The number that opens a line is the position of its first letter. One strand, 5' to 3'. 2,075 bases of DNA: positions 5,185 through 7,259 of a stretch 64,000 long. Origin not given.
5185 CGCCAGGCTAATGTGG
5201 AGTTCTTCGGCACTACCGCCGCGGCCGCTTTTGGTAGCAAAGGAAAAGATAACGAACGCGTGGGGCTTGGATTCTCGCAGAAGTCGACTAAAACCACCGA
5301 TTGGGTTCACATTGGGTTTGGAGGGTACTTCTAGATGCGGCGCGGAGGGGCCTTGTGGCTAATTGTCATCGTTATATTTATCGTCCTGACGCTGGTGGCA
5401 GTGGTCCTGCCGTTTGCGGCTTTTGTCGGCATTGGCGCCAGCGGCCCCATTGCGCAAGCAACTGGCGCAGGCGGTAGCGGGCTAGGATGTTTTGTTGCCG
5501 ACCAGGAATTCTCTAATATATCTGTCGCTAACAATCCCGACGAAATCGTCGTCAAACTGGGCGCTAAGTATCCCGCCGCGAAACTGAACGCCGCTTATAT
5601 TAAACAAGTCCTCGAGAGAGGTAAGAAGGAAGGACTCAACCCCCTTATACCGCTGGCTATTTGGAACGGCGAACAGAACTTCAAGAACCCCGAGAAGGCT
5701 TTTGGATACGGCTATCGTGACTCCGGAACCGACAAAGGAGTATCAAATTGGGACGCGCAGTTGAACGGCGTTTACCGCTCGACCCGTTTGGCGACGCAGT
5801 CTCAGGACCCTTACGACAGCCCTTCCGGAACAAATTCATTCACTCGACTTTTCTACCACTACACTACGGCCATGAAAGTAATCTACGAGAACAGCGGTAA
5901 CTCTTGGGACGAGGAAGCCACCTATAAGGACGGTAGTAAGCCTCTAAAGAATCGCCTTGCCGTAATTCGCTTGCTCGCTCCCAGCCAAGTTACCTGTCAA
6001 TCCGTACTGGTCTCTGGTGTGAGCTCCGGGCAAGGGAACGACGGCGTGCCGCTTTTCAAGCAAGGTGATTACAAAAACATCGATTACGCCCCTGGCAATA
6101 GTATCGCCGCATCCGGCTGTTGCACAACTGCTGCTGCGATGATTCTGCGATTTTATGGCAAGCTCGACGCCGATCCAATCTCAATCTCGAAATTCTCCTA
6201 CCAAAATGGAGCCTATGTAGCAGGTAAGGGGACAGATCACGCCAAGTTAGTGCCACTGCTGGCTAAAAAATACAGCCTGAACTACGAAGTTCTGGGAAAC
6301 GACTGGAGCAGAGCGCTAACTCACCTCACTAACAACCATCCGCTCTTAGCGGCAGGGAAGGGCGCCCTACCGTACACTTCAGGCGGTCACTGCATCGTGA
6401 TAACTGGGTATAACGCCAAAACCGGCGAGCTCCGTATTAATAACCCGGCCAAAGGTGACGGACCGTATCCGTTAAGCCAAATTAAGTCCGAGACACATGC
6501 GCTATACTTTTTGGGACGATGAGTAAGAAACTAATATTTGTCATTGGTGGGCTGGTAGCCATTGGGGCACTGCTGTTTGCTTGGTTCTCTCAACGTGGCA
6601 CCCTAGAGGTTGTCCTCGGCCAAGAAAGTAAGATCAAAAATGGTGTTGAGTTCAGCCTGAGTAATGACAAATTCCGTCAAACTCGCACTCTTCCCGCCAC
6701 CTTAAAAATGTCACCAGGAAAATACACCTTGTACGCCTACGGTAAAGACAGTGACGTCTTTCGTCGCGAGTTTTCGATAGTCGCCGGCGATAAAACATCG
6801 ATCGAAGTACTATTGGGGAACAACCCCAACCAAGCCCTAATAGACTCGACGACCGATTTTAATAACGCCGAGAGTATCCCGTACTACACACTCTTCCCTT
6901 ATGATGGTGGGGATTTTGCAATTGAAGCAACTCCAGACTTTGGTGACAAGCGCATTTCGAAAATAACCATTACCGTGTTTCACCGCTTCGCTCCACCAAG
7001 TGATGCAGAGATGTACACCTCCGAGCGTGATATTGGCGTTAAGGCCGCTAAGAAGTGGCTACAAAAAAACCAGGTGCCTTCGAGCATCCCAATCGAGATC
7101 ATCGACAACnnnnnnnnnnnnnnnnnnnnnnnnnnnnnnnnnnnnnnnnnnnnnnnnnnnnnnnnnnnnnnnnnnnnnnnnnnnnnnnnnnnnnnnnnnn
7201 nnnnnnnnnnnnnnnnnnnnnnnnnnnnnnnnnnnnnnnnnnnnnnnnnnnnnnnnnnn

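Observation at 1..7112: Operon of membrane-anchored secreted cell-wall-hydrolase-type peptidases flanking a 1460-aa giant protein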

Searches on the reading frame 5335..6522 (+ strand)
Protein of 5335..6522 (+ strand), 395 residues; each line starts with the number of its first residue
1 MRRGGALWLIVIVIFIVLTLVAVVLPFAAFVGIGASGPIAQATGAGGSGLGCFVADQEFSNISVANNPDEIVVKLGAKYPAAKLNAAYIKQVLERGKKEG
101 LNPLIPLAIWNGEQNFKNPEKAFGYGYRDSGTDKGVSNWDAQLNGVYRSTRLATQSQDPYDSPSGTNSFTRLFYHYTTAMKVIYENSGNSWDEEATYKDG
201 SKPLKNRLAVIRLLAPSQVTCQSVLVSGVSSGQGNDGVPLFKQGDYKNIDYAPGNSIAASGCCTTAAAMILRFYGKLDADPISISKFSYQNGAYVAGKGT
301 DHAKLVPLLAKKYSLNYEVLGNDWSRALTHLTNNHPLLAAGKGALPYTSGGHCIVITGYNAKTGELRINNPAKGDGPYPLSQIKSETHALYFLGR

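Call 6: search_protein_families(library=pfam, proteins=[window:5335-6519:+], max_evalue=1)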
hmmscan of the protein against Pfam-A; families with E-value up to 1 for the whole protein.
window:5335-6519:+ (395 aa): 4 families
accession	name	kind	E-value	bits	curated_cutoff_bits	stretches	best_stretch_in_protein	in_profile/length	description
PF13529.12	Peptidase_C39_2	-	3.5e-17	63.7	24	1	237-372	2-143/143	Peptidase_C39 like family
PF12385.14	Peptidase_C70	-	0.00047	20.5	19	1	258-374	16-126/141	Papain-like cysteine protease AvrRpt2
PF01640.23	Peptidase_C10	-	0.001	19.8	26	0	254-275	15-36/194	Peptidase C10 family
PF09778.15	Guanylate_cyc_2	-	0.0092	15.8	28.1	1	349-375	160-186/212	Guanylylate cyclase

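Call 7: find_encoding_contigs(protein=window:5335-6522:+, flank=10000, max_places=6)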
Protein window:5335-6522:+ (395 aa): 23 contigs read that carry it; 6 places shown.
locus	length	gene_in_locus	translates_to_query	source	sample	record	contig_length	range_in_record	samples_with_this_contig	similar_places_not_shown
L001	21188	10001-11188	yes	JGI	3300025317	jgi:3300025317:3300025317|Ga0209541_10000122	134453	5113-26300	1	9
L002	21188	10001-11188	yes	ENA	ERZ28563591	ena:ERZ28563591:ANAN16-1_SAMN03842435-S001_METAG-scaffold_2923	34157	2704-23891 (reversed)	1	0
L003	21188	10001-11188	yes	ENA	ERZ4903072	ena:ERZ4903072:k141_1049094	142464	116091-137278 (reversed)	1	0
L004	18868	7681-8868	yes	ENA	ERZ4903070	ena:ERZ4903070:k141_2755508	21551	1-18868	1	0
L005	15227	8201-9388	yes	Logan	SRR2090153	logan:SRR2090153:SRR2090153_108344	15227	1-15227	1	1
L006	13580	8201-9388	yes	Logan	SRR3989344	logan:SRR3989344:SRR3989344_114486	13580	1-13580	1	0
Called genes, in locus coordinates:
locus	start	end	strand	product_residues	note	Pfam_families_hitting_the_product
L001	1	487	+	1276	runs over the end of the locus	PF19590:TrbL_3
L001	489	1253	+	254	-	-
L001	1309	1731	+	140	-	PF12666:PrgI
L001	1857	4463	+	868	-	PF26593:TraC-like, PF03135:CagE_TrbE_VirB (faint), PF12846:AAA_10 (faint), PF19044:P-loop_TraG, PF01935:DUF87 (weak), PF19044:P-loop_TraG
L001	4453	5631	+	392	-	-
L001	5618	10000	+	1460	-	-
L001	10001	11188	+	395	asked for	PF13529:Peptidase_C39_2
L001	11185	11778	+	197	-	-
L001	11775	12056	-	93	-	-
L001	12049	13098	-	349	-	PF02463:SMC_N, PF13175:AAA_15 (weak), PF13476:AAA_23, PF13514:AAA_27 (weak), PF13304:AAA_21 (weak)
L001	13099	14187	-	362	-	PF00712:DNA_pol3_beta, PF02767:DNA_pol3_beta_2, PF02768:DNA_pol3_beta_3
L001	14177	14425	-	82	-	-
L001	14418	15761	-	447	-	PF11638:DnaA_N, PF00308:Bac_DnaA, PF01637:ATPase_2 (faint), PF00004:AAA, PF01695:IstB_IS21 (faint), PF22688:Hda_lid (faint), PF08299:Bac_DnaA_C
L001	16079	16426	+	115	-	PF00825:Ribonuclease_P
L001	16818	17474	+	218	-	PF02096:60KD_IMP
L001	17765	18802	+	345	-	PF01040:UbiA (weak)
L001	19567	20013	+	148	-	-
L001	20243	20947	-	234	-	PF18912:DZR_2 (faint), PF00156:Pribosyltran (weak)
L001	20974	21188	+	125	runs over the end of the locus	PF00011:HSP20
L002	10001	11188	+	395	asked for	PF13529:Peptidase_C39_2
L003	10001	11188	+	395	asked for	PF13529:Peptidase_C39_2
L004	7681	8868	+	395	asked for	PF13529:Peptidase_C39_2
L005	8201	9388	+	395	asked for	PF13529:Peptidase_C39_2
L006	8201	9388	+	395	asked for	PF13529:Peptidase_C39_2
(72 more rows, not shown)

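Call 8: search_protein_families(library=ncbifam, proteins=[window:5335-6519:+], max_evalue=0.1)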
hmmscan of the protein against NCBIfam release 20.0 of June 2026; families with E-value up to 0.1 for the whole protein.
window:5335-6519:+ (395 aa): 0 families

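Call 48: search_protein_families(library=pfam, alignment_id=A5, max_evalue=0.01)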
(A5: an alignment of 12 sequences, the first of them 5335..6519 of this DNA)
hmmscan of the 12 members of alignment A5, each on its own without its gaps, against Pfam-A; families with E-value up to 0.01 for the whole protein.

A. member 1, window:5335-6519:+ (395 aa): 4 families
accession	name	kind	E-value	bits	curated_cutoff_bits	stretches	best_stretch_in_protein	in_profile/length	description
PF13529.12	Peptidase_C39_2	-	3.5e-17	63.7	24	1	237-372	2-143/143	Peptidase_C39 like family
PF12385.14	Peptidase_C70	-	0.00047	20.5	19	1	258-374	16-126/141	Papain-like cysteine protease AvrRpt2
PF01640.23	Peptidase_C10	-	0.001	19.8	26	0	254-275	15-36/194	Peptidase C10 family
PF09778.15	Guanylate_cyc_2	-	0.0092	15.8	28.1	0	349-375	160-186/212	Guanylylate cyclase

B. families by the number of members that match (of 12 scanned): 14 families
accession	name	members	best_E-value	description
PF13529.12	Peptidase_C39_2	4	4.6e-21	Peptidase_C39 like family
PF01464.25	SLT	3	4.9e-13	Transglycosylase SLT domain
PF12385.14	Peptidase_C70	3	2.2e-07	Papain-like cysteine protease AvrRpt2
PF01640.23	Peptidase_C10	3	0.00034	Peptidase C10 family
PF01510.30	Amidase_2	2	9.9e-16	N-acetylmuramoyl-L-alanine amidase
PF01551.29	Peptidase_M23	1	3.5e-17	Peptidase family M23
PF01832.25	Glucosaminidase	1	3.6e-06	Mannosyl-glycoprotein endo-beta-N-acetylglucosaminidase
PF13533.13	Biotin_lipoyl_2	1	8.9e-05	Biotin-lipoyl like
PF03412.21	Peptidase_C39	1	0.00013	Peptidase C39 family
PF13406.11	SLT_2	1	0.00038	Transglycosylase SLT domain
PF18013.6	Phage_lysozyme2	1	0.0022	Phage tail lysozyme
PF16492.10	Cadherin_C_2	1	0.0032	Cadherin cytoplasmic C-terminal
PF14399.12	BtrH_N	1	0.0067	Butirosin biosynthesis protein H, N-terminal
PF09778.15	Guanylate_cyc_2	1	0.0092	Guanylylate cyclase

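Call 49: search_protein_families(library=pfam, alignment_id=A4, max_evalue=0.01)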
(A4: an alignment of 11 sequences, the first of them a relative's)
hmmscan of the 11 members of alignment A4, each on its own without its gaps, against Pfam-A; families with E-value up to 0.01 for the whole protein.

A. member 1, L001:4453-5628:+ (392 aa): 2 families
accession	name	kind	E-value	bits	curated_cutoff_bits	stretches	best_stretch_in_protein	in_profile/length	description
PF02009.21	RIFIN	-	0.00095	19.6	32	1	43-127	221-303/327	Rifin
PF00877.26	NLPC_P60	-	0.0032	17.8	23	0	273-376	16-92/105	NlpC/P60 family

B. families by the number of members that match (of 11 scanned): 7 families
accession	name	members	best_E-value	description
PF00877.26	NLPC_P60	6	1.8e-06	NlpC/P60 family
PF02009.21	RIFIN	4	0.00095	Rifin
PF05257.22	CHAP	3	0.0015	CHAP domain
PF13529.12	Peptidase_C39_2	1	9.6e-09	Peptidase_C39 like family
PF07916.16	TraG_N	1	0.0057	TraG-like protein, N-terminal region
PF07332.16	Phage_holin_3_6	1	0.0089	Putative Actinobacterial Holin-X, holin superfamily III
PF22571.1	LiaI-LiaF-TM_PspC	1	0.0094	PspC transmembrane region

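Call 60: search_protein_families(library=phrogs, proteins=[L001:4453-5628:+, window:5335-6519:+, L001:489-1250:+], max_evalue=0.01)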
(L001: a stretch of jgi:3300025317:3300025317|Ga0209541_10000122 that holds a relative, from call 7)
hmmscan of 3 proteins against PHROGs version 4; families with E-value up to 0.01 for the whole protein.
L001:4453-5628:+ (392 aa): 3 families
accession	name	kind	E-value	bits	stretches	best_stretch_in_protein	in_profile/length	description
phrog_329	-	tail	3.5e-05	23.2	1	273-389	563-656/949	minor tail protein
phrog_8010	-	tail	0.00063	18.6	1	80-144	560-625/1543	tail length tape measure protein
phrog_1068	-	tail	0.0011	18.8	1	84-129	377-422/706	tail length tape measure protein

window:5335-6519:+ (395 aa): 0 families

L001:489-1250:+ (254 aa): 0 families

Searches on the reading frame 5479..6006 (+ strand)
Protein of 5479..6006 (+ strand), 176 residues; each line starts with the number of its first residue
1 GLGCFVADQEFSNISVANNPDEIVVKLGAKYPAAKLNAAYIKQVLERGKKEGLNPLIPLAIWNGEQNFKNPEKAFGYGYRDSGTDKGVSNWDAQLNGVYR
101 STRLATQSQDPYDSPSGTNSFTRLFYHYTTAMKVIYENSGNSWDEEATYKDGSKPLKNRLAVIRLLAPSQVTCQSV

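Call 55: search_solved_structures(query=A7, max_evalue=1, show_alignments=2)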
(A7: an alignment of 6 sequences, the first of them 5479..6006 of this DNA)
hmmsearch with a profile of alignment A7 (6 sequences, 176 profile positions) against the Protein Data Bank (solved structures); distinct sequences matched with E-value up to 1: 0.

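Call 87: search_protein_families(library=pfam, proteins=[window:5479-6006:+], max_evalue=10)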
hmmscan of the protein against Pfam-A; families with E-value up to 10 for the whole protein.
window:5479-6006:+ (176 aa): 0 families

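Call 93: find_homologous_proteins(query=A7, max_evalue=0.001)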
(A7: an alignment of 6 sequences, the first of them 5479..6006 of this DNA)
Query A7 (6 sequences) (176 aa, profile of the alignment): 8 proteins with E <= 0.001 among 1708 candidates.
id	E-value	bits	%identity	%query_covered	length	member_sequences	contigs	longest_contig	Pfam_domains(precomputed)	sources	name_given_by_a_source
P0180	2.9e-74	267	39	98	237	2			-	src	-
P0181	5.5e-72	259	64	92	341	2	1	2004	PF13529.14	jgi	-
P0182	8.0e-68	246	43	99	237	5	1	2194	-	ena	-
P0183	1.6e-65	238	47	99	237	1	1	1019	-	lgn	-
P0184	1.8e-62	228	54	99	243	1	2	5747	-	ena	-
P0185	2.0e-53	199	44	97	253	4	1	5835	-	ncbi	-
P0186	3.7e-49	185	41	80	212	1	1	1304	-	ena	-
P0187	6.6e-34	135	39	98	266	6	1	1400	-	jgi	jgi:hypothetical protein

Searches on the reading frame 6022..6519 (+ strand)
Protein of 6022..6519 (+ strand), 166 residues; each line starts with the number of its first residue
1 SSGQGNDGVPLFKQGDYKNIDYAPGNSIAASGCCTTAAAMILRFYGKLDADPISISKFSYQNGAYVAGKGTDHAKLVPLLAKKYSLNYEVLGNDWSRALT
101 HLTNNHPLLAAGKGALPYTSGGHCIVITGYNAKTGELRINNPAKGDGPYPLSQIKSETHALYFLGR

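Call 94: search_solved_structures(query=window:6022-6519:+, max_evalue=1, show_alignments=1)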
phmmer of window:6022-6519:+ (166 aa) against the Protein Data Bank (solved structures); distinct sequences matched with E-value up to 1: 0.

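Call 96: search_solved_structures(query=A13, max_evalue=1, show_alignments=2)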
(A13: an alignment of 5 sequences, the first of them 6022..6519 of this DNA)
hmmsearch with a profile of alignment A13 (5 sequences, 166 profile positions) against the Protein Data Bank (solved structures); distinct sequences matched with E-value up to 1: 4.
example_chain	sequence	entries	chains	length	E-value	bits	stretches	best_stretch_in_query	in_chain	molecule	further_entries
3erv_A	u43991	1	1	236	9.4e-08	35.4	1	32-114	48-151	putative C39-like peptidase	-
3bba_A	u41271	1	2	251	4.7e-05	26.6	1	79-154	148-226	interpain A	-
6mpz_A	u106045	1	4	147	0.00017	24.8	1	30-158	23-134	Double Glycine Motif Protease domain from AMS/PCAT Transporter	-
1pvj_A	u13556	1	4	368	0.0099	19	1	76-140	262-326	pyrogenic exotoxin B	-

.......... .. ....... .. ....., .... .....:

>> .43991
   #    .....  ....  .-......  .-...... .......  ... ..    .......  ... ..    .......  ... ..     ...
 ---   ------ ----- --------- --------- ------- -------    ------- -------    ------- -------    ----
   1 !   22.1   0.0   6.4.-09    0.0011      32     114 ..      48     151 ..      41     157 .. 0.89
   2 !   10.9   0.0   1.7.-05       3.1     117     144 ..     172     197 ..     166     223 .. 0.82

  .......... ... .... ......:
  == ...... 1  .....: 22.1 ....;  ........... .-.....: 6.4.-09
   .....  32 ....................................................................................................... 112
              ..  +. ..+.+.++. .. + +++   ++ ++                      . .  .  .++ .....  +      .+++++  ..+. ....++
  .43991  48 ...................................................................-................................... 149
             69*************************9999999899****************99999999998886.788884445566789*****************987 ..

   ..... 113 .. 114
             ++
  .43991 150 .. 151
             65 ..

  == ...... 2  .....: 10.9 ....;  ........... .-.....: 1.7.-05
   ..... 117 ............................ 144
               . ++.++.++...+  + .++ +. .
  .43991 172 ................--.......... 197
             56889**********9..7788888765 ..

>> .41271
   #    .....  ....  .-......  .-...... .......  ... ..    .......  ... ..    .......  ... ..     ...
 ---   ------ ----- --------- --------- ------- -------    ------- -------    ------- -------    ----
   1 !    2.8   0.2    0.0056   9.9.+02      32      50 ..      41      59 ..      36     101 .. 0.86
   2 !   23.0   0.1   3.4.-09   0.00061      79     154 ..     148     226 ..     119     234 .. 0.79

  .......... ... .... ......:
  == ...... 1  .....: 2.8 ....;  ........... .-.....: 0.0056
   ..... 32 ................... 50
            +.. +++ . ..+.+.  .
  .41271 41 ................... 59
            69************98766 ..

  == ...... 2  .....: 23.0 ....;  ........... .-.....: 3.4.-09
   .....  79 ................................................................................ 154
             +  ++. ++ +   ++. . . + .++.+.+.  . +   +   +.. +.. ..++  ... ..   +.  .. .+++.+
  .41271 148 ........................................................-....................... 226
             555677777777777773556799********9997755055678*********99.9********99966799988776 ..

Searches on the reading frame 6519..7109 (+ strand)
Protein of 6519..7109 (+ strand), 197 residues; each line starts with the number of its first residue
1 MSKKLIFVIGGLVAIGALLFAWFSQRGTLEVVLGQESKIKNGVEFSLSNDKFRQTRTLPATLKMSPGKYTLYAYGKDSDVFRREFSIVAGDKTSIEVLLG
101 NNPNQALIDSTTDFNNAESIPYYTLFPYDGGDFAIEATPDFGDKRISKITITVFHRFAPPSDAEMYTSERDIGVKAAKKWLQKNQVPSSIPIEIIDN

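Call 6: search_protein_families(library=pfam, proteins=[window:6519-7109:+], max_evalue=1)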
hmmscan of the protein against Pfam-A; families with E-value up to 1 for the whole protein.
window:6519-7109:+ (197 aa): 1 family
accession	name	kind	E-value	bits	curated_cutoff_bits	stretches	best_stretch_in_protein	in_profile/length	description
PF14686.12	fn3_3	-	0.18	12.1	24.4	1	63-79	41-57/75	Polysaccharide lyase family 4, domain II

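Call 8: search_protein_families(library=ncbifam, proteins=[window:6519-7109:+], max_evalue=0.1)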
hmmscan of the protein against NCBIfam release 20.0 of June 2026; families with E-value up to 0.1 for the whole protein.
window:6519-7109:+ (197 aa): 0 families

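Call 60: search_protein_families(library=phrogs, proteins=[window:6519-7109:+], max_evalue=0.01)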
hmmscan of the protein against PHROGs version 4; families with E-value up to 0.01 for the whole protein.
window:6519-7109:+ (197 aa): 0 families

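Call 62: search_protein_families(library=pfam, alignment_id=A10, max_evalue=1)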
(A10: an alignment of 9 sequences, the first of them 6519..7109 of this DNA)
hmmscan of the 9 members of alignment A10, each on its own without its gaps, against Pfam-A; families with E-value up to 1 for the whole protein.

A. member 1, window:6519-7109:+ (197 aa): 1 family
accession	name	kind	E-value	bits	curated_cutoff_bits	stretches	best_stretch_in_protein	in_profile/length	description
PF14686.12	fn3_3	-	0.18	12.1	24.4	1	63-79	41-57/75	Polysaccharide lyase family 4, domain II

B. families by the number of members that match (of 9 scanned): 9 families
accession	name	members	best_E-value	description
PF14686.12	fn3_3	3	0.018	Polysaccharide lyase family 4, domain II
PF13620.12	CarboxypepD_reg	3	0.052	Carboxypeptidase regulatory-like domain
PF13205.12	Big_5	1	2.6e-05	Bacterial Ig-like domain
PF00041.27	fn3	1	0.027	Fibronectin type III domain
PF00801.26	PKD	1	0.028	PKD domain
PF02753.23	PapD_C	1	0.11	Pili assembly chaperone PapD, C-terminal domain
PF11123.14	DNA_Packaging_2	1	0.16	DNA packaging protein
PF04234.18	CopC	1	0.17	CopC domain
PF12971.12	NAGLU_N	1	0.21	Alpha-N-acetylglucosaminidase (NAGLU) N-terminal domain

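Call 63: search_solved_structures(query=A10, max_evalue=5)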
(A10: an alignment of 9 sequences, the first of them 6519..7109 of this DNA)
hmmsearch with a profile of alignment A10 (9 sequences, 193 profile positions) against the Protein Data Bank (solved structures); distinct sequences matched with E-value up to 5: 2.
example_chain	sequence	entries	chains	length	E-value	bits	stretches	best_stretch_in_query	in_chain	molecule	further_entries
9gbc_A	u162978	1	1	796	0.1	15.4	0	61-104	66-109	TonB-linked outer membrane receptor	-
6hif_Y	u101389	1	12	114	0.51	13.1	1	25-98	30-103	hdh assembly factor Kustc1130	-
